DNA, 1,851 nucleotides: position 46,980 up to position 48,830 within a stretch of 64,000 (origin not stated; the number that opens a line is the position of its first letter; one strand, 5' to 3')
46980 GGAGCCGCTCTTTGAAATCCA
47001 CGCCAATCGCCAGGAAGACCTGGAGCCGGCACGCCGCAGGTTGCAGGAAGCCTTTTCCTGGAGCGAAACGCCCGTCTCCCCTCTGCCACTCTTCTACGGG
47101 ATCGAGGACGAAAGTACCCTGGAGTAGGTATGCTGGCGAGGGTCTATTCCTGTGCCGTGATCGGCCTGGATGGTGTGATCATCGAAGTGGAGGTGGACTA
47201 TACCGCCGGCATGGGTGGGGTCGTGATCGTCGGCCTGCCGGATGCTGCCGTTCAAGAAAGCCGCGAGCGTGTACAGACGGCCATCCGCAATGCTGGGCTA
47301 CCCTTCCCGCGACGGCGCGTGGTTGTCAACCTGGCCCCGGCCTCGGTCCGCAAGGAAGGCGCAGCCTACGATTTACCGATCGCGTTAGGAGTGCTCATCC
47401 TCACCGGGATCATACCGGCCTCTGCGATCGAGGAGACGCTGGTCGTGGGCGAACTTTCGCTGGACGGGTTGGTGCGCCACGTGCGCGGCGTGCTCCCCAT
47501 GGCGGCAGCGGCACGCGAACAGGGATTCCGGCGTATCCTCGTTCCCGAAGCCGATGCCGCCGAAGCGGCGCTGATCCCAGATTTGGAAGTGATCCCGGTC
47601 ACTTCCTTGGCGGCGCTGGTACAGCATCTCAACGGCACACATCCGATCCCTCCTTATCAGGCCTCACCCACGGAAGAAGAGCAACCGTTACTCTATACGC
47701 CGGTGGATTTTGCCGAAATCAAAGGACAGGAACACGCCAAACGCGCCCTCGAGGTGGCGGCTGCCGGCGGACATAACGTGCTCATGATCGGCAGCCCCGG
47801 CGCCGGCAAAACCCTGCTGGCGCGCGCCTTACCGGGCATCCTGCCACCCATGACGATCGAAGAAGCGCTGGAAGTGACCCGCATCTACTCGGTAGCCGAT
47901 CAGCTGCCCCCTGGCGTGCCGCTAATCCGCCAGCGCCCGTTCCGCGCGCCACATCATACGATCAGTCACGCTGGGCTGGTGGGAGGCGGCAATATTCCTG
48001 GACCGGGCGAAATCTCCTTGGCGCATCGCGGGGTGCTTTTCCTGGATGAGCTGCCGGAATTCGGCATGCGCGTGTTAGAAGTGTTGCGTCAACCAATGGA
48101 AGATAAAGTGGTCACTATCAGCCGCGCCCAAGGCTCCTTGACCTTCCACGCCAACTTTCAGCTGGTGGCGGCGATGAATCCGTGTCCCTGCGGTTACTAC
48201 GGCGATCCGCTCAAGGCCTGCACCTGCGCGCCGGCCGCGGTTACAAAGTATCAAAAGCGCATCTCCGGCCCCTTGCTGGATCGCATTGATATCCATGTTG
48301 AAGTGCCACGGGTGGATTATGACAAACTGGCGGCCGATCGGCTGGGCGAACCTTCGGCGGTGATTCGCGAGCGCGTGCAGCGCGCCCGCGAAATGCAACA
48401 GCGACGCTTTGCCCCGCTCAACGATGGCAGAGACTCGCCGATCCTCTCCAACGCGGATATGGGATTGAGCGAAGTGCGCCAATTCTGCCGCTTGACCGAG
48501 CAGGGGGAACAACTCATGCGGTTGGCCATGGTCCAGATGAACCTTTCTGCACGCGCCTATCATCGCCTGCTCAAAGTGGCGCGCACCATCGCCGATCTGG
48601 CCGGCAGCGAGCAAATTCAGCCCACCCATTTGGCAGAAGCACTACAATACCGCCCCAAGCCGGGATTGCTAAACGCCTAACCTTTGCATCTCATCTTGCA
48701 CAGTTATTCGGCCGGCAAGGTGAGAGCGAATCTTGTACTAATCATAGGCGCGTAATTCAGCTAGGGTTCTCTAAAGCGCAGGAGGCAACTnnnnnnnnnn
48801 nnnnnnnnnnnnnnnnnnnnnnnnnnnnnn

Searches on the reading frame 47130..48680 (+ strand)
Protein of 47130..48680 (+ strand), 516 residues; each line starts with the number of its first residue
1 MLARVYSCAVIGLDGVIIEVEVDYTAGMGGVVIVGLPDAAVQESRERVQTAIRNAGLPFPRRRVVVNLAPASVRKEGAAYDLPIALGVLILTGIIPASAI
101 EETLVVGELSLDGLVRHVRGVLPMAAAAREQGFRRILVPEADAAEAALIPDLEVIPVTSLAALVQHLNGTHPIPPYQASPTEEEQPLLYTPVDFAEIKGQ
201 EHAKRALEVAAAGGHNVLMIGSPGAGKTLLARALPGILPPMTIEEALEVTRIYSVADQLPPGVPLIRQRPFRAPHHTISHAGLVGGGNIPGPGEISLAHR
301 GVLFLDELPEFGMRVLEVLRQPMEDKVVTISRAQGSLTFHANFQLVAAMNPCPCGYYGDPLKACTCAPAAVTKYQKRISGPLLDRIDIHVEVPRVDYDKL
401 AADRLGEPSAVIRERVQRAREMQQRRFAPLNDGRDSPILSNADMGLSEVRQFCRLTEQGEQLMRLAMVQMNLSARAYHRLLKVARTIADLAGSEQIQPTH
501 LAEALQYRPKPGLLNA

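Call 3: search_protein_families(library=pfam, proteins=[window:47130-48680:+], max_evalue=0.01)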
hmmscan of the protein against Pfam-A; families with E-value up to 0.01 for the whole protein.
window:47130-48680:+ (516 aa): 11 families
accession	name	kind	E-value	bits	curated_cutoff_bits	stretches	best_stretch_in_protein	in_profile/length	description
PF01078.27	Mg_chelatase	-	1e-95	319.4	20.3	1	193-399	1-206/207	Magnesium chelatase, subunit ChlI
PF13541.12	ChlI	-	8.8e-44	148.7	27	1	20-141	1-120/121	Subunit ChlI of Mg-chelatase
PF13335.12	Mg_chelatase_C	-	2.9e-33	114.8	26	1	406-508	1-94/94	Magnesium chelatase, subunit ChlI C-terminal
PF00493.29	MCM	-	2.8e-07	30.3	23.3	1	293-357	115-178/224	MCM P-loop domain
PF07728.20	AAA_5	-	1.7e-06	28.5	22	0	300-353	67-125/139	AAA domain (dynein-related subfamily)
PF00158.32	Sigma54_activat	-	5.6e-06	26.6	20.2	0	290-350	84-142/168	Sigma-54 interaction domain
PF05496.18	RuvB_N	-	3.1e-05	24.2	27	0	296-341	81-126/159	Holliday junction DNA helicase RuvB P-loop domain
PF05362.19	Lon_C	-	0.00017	21.7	21.1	1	11-159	36-194/205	Lon protease (S16) C-terminal proteolytic domain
PF00004.35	AAA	-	0.00078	20.3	21.2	0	217-234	1-18/131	ATPase family associated with various cellular activities (AAA)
PF13191.12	AAA_16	-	0.0024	18.8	32.6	0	204-236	13-46/167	AAA ATPase domain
PF13671.12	AAA_33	-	0.0037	18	27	0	217-253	2-38/143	AAA domain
